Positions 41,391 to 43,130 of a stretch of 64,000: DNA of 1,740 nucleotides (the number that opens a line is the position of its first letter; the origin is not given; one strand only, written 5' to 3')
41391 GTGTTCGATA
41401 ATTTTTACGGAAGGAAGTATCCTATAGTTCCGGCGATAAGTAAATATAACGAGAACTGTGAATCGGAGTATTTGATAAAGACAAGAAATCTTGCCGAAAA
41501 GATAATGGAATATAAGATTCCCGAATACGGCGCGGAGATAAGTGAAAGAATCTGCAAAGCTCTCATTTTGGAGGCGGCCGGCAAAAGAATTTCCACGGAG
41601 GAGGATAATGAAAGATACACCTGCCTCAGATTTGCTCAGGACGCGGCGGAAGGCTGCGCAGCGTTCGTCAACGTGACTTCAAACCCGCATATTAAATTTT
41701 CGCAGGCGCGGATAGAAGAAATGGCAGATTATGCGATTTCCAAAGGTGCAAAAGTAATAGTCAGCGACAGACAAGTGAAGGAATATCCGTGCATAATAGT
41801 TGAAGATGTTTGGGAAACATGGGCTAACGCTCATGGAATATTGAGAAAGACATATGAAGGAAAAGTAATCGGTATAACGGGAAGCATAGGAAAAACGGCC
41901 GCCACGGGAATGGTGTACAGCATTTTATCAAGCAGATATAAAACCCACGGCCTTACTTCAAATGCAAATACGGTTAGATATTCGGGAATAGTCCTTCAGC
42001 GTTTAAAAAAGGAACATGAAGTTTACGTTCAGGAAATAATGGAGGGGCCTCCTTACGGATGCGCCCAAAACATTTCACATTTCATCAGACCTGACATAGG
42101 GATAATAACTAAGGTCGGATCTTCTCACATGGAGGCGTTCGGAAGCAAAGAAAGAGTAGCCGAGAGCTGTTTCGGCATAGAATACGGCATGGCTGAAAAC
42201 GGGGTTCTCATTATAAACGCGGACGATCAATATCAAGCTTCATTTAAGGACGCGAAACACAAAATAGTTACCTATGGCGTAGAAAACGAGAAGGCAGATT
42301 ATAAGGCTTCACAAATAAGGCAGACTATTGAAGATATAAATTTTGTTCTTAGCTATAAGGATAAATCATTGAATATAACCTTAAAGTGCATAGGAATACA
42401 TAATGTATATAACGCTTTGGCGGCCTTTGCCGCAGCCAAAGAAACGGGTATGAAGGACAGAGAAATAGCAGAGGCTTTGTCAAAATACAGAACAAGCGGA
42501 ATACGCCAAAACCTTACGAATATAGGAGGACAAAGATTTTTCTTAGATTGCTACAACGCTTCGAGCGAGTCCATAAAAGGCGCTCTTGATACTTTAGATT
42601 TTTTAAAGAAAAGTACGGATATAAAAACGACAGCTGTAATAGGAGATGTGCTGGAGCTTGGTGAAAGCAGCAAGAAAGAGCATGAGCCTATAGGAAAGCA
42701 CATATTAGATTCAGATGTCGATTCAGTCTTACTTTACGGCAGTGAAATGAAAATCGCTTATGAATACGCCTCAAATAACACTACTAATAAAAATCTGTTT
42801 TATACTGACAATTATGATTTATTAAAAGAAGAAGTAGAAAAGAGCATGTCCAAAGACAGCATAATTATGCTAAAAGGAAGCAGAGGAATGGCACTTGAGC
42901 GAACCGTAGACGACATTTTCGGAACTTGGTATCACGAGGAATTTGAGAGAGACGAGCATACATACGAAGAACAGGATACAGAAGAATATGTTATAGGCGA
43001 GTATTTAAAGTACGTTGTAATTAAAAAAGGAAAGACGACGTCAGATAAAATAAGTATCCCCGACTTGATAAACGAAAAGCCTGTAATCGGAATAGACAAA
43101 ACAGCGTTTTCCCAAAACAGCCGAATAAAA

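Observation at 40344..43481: Single 1045-aa protein fusing CapA/PGA_cap, Mur ligase (MurF/CapB-like) and BspA-type leucine-rich repeats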

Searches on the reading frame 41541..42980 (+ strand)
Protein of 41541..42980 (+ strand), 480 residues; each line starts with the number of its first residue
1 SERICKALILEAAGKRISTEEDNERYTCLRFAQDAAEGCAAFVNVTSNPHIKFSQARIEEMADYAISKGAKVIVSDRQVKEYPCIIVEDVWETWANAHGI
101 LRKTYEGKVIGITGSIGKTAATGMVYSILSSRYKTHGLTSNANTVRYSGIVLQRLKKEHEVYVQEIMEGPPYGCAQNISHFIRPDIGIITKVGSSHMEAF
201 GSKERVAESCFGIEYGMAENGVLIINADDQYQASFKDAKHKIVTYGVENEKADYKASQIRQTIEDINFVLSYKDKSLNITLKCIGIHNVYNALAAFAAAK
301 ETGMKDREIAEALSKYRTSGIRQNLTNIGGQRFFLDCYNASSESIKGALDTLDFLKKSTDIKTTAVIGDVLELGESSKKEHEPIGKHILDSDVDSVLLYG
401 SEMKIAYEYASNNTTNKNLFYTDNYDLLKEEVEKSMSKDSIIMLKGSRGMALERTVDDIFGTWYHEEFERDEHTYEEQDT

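Call 26: search_solved_structures(query=window:41541-42980:+, max_evalue=1e-20, show_alignments=5)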
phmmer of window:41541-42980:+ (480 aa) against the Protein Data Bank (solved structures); distinct sequences matched with E-value up to 1e-20: 7.
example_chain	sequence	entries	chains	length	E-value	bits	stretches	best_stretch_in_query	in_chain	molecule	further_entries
3zm5_A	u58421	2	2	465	2.1e-32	116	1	61-459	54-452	UDP-N-ACETYLMURAMOYL-TRIPEPTIDE--D-ALANYL-D-ALANINE LIGASE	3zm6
2am1_A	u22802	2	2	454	2.9e-32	115.4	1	61-458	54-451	UDP-N-acetylmuramoylalanine-D-glutamyl-lysine-D-alanyl-D-alanine ligase, MurF protein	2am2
4qdi_A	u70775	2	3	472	9.4e-32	113.8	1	65-459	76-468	UDP-N-acetylmuramoyl-tripeptide--D-alanyl-D-alanine ligase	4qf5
4ziy_A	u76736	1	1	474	2.9e-31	112.2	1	65-459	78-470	UDP-N-acetylmuramoyl-tripeptide--D-alanyl-D-alanine ligase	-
4cvk_A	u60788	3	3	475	5.1e-30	108.1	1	64-462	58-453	UDP-N-acetylmuramoyl-tripeptide--D-alanyl-D-alanine ligase | UDP-N-ACETYLMURAMOYL-TRIPEPTIDE--D-ALANYL-D- ALANINE LIGASE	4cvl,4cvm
1gg4_A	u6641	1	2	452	2.2e-28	102.7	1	59-456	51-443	UDP-N-ACETYLMURAMOYLALANYL-D-GLUTAMYL-2,6-DIAMINOPIMELATE-D-ALANYL-D-ALANYL LIGASE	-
3zl8_A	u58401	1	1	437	2.3e-24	89.4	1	60-457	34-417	UDP-N-ACETYLMURAMOYL-TRIPEPTIDE--D-ALANYL-D-ALANINE LIGASE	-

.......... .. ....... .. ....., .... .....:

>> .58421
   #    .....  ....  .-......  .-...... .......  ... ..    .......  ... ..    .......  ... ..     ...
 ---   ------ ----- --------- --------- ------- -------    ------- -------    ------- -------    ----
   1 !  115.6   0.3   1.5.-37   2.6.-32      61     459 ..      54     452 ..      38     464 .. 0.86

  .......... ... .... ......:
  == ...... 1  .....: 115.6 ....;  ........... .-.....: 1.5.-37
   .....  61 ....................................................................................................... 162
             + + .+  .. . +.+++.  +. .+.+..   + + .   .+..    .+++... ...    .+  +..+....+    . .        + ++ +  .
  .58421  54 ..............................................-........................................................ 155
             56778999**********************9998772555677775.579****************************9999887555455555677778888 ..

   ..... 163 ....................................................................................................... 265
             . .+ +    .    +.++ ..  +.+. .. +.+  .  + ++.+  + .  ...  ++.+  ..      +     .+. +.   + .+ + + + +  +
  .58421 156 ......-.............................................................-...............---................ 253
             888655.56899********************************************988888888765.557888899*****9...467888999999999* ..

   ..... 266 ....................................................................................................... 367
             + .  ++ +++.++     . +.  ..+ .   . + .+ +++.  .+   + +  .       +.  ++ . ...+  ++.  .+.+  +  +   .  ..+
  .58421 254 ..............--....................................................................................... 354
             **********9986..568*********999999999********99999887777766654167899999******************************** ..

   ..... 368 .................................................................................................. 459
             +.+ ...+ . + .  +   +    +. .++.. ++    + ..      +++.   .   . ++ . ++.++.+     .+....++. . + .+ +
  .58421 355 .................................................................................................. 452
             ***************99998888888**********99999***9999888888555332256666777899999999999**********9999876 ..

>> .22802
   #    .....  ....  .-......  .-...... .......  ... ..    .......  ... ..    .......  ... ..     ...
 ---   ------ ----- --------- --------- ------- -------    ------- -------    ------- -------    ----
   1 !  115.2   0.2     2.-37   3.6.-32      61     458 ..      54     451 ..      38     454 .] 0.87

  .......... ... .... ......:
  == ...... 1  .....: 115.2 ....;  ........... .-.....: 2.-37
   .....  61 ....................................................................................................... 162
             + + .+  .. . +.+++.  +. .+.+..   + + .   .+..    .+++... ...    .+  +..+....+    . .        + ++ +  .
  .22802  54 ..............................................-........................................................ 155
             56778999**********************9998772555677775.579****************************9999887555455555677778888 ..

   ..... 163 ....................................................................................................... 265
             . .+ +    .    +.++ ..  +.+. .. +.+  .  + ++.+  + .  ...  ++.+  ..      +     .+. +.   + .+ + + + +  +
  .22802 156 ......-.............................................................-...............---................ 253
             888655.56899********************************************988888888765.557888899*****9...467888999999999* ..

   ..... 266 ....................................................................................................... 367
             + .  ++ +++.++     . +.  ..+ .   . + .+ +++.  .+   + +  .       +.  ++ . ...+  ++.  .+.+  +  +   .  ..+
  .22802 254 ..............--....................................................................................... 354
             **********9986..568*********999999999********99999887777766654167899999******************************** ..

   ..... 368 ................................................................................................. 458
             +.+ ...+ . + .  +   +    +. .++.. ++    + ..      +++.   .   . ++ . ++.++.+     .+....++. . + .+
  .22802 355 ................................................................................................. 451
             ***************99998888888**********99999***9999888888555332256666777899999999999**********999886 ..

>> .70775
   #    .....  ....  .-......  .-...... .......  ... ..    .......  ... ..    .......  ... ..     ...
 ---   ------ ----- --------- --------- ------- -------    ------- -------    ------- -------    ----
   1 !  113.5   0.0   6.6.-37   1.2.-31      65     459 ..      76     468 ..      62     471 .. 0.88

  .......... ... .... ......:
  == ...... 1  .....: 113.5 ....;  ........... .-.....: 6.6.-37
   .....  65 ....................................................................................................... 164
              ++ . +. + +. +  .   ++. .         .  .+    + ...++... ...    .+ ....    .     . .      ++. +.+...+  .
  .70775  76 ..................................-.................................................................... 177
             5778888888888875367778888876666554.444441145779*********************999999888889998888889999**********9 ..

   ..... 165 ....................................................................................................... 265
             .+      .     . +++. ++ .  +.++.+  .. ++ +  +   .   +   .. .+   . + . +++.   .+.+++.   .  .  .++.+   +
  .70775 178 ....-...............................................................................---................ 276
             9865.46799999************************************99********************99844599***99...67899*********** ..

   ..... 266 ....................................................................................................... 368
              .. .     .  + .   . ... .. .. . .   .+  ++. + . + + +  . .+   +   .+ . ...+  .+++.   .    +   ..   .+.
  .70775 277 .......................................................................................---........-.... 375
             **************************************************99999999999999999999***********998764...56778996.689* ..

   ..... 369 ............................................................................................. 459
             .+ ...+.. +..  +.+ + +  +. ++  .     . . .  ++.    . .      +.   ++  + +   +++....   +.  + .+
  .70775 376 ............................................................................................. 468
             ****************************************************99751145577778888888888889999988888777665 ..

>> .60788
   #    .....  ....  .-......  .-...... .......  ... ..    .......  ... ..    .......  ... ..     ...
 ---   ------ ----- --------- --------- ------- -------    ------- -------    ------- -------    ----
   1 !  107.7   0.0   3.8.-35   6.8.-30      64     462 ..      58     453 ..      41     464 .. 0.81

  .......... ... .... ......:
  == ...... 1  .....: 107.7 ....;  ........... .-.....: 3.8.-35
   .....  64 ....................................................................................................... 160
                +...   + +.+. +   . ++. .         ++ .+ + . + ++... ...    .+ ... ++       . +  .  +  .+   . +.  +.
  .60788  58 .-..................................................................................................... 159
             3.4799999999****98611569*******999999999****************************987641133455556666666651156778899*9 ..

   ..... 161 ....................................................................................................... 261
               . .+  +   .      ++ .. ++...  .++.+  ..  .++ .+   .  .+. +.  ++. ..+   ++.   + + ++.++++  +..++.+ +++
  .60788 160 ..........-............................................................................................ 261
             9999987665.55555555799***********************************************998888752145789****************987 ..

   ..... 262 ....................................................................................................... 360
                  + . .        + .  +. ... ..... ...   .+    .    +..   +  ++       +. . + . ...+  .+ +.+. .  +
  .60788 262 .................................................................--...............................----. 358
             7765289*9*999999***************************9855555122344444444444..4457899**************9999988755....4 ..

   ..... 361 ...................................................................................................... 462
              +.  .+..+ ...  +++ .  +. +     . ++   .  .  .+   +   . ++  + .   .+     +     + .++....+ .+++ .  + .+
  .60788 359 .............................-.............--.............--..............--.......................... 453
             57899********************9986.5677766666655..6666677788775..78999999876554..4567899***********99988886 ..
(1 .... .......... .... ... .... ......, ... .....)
